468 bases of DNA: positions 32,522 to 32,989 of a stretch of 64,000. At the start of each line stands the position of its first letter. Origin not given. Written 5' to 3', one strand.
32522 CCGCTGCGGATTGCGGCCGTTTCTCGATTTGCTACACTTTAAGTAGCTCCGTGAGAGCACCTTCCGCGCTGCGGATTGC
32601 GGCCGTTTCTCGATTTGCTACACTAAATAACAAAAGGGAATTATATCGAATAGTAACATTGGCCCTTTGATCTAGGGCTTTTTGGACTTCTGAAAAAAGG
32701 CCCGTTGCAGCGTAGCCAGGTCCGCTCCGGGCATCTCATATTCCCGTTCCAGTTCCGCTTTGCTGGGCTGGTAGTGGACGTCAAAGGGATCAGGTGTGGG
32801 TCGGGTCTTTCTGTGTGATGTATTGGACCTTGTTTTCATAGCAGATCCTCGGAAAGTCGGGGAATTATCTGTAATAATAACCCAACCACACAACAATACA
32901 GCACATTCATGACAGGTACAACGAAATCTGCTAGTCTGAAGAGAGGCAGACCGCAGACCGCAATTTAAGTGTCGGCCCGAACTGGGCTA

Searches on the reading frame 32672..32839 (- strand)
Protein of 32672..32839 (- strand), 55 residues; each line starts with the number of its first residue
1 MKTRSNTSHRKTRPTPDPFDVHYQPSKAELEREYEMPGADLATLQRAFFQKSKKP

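Call 27: search_protein_families(library=ncbifam, proteins=[window:32672-32839:-], max_evalue=0.01)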
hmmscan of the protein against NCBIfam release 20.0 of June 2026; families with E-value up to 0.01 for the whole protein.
window:32672-32839:- (55 aa): 0 families
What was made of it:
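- Tried and rejected: NCBIfam has no model for the fusion (call 27).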

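Call 28: search_protein_families(library=padloc, proteins=[window:32672-32839:-], max_evalue=0.01)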
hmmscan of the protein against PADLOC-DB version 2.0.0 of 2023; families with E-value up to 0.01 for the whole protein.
window:32672-32839:- (55 aa): 0 families
